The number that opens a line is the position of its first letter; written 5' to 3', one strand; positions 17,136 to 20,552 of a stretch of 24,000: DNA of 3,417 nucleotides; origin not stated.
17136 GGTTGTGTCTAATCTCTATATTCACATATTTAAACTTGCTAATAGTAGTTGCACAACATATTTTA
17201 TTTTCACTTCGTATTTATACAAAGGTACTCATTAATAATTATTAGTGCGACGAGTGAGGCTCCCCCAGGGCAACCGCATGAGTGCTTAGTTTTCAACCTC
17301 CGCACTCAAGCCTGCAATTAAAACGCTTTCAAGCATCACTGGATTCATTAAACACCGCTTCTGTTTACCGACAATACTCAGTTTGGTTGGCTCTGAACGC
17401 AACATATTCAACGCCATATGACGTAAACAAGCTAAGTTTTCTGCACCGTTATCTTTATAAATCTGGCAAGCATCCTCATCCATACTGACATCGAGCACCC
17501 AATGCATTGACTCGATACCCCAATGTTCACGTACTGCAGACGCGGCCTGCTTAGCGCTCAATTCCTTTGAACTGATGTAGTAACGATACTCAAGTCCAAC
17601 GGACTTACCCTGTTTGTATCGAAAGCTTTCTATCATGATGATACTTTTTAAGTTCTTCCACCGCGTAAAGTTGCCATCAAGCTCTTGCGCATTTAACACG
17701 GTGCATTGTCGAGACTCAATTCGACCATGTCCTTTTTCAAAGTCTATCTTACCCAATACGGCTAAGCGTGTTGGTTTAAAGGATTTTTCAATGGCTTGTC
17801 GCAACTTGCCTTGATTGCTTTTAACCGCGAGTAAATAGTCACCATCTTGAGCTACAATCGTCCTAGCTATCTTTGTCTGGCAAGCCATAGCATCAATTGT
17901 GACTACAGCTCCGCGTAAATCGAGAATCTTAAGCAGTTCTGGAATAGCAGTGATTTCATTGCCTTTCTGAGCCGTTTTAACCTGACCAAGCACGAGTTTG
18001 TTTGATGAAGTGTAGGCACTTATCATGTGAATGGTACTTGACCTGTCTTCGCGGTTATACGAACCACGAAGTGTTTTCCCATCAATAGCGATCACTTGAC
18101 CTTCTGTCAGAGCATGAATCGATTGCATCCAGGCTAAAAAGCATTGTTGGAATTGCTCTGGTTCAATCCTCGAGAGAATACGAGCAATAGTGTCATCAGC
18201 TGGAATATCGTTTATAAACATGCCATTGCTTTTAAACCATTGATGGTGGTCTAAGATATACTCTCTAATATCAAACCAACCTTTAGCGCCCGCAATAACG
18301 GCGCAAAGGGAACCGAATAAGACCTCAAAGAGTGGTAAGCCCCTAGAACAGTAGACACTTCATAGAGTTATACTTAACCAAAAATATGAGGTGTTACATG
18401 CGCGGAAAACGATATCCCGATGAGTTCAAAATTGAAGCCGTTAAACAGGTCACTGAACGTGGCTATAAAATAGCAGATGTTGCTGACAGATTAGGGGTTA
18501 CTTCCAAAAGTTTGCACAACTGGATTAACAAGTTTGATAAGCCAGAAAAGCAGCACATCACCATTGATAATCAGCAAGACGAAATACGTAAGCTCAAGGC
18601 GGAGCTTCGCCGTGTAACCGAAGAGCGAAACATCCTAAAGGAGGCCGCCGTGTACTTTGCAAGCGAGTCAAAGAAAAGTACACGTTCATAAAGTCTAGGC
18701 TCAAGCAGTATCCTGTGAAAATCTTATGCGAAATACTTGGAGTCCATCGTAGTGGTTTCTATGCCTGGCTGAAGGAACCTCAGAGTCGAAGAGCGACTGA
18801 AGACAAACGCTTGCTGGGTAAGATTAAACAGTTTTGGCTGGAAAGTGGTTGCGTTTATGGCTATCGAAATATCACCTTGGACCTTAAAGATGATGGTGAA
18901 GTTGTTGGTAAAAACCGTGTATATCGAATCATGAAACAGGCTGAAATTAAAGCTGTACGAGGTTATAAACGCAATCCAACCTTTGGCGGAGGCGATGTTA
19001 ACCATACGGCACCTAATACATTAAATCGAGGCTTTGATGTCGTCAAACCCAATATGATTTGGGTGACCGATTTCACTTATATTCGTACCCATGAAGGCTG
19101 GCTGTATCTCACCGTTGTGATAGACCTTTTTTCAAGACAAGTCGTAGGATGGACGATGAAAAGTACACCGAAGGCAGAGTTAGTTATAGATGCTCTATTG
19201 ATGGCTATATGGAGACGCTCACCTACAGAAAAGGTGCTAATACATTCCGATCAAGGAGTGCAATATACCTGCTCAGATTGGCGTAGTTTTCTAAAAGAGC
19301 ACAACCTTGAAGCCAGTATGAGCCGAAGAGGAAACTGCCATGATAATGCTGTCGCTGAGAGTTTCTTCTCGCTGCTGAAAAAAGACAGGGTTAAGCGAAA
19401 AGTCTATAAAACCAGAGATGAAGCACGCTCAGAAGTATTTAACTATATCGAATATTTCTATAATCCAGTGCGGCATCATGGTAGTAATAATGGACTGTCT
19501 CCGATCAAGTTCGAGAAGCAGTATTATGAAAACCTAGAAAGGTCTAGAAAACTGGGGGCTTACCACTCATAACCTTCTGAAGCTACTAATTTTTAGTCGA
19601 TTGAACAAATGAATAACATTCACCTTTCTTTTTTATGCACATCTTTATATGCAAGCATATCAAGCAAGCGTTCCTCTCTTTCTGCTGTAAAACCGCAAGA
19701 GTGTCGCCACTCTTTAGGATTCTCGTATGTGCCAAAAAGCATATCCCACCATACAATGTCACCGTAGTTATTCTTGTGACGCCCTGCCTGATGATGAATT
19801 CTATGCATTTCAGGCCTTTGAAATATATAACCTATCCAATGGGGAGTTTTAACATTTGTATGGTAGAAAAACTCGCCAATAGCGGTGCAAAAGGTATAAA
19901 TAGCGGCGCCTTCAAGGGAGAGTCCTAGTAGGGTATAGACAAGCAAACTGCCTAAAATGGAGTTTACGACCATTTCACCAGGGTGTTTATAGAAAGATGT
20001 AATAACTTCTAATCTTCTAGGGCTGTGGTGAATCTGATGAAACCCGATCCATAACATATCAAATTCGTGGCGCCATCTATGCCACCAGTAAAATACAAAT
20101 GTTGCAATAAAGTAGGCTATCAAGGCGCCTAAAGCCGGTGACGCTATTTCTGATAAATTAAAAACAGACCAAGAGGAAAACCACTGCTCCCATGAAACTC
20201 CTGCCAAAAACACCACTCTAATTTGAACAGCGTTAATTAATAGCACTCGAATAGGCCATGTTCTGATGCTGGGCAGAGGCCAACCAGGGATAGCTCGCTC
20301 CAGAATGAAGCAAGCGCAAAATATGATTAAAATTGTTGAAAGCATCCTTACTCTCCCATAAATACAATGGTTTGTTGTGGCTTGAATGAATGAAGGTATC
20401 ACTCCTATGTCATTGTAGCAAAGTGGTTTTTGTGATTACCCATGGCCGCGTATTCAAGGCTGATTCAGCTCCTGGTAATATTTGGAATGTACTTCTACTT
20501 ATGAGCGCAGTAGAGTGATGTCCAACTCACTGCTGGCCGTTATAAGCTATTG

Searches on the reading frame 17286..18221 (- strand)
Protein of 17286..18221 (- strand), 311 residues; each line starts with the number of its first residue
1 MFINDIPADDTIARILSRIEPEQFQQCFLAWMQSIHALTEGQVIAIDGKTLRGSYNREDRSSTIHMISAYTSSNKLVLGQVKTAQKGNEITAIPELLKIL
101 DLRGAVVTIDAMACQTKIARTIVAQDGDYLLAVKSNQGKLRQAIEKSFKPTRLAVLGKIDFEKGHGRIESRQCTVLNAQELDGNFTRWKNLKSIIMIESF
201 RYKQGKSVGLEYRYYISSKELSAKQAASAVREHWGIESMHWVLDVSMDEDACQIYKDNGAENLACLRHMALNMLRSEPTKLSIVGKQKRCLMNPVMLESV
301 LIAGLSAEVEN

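Call 4: search_protein_families(library=pfam, proteins=[window:17286-18221:-], max_evalue=0.01)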
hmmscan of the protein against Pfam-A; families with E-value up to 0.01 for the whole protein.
window:17286-18221:- (311 aa): 2 families
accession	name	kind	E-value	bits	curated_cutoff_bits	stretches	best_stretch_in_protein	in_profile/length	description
PF01609.27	DDE_Tnp_1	-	2.9e-26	92.9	23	1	41-273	4-200/200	Transposase DDE domain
PF13808.11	DDE_Tnp_1_assoc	-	2.9e-08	34.1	32.3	1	3-32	59-88/88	DDE_Tnp_1-associated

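Call 5: search_protein_families(library=ncbifam, proteins=[window:17286-18221:-], max_evalue=0.01)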
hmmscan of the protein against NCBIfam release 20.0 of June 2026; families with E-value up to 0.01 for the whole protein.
window:17286-18221:- (311 aa): 1 family
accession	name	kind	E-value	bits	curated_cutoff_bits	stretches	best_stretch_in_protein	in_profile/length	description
NF033564.0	transpos_ISAs1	equivalog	3.6e-114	381.2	70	1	2-274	36-314/314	ISAs1 family transposase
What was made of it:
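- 17286..18221 (-): ISAs1-family transposase ORF, truncated at the N terminus. The DDE_Tnp_1_assoc domain is partial (calls 4, 5).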

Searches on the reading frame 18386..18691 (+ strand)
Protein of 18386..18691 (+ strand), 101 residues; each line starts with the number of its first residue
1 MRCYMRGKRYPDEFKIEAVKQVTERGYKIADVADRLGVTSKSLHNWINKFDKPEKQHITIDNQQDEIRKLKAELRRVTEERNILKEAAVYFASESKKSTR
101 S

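Call 46: search_protein_families(library=pfam, proteins=[window:18386-18691:+], max_evalue=0.001)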
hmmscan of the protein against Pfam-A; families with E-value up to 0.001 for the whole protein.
window:18386-18691:+ (101 aa): 3 families
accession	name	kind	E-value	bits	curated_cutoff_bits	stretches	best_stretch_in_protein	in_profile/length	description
PF01527.26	HTH_Tnp_1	-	9.9e-17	61.4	24.1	1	5-74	1-74/75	Transposase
PF13384.12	HTH_23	-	1.9e-05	24.7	24.6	1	15-50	7-41/50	Homeodomain-like domain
PF13518.12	HTH_28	-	0.00013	22.4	25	1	14-51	1-37/52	Helix-turn-helix domain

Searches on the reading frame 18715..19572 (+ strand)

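Call 4: search_protein_families(library=pfam, proteins=[window:18715-19572:+], max_evalue=0.01)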
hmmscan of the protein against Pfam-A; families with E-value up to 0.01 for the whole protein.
window:18715-19572:+ (285 aa): 5 families
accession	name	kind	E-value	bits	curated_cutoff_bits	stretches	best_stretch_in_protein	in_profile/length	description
PF00665.32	rve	-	6.5e-30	103.8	32.6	1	111-208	3-102/102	Integrase core domain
PF13276.12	HTH_21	-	1.4e-15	57.6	28.1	1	30-86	3-60/60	HTH-like domain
PF13333.12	rve_2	-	2.4e-11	44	22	1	215-269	1-54/56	Integrase core domain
PF13683.12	rve_3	-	7.9e-08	32.4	26.5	1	198-263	3-67/67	Integrase core domain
PF12728.13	HTH_17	-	0.0085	16.8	27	0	4-20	7-23/51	Helix-turn-helix domain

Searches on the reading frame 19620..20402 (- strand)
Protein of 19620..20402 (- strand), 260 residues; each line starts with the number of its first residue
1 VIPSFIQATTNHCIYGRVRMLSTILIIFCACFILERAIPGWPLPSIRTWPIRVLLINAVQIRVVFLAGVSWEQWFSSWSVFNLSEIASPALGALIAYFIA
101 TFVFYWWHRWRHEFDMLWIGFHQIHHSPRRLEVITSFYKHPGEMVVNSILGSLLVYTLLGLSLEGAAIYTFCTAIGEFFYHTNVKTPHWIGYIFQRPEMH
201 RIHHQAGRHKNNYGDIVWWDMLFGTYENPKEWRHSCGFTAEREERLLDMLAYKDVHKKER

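Call 4: search_protein_families(library=pfam, proteins=[window:19620-20402:-], max_evalue=0.01)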
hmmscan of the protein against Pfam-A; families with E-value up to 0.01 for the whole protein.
window:19620-20402:- (260 aa): 1 family
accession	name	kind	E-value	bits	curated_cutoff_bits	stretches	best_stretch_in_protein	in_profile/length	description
PF04116.19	FA_hydroxylase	-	1.1e-28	100.8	31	1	94-225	2-132/132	Fatty acid hydroxylase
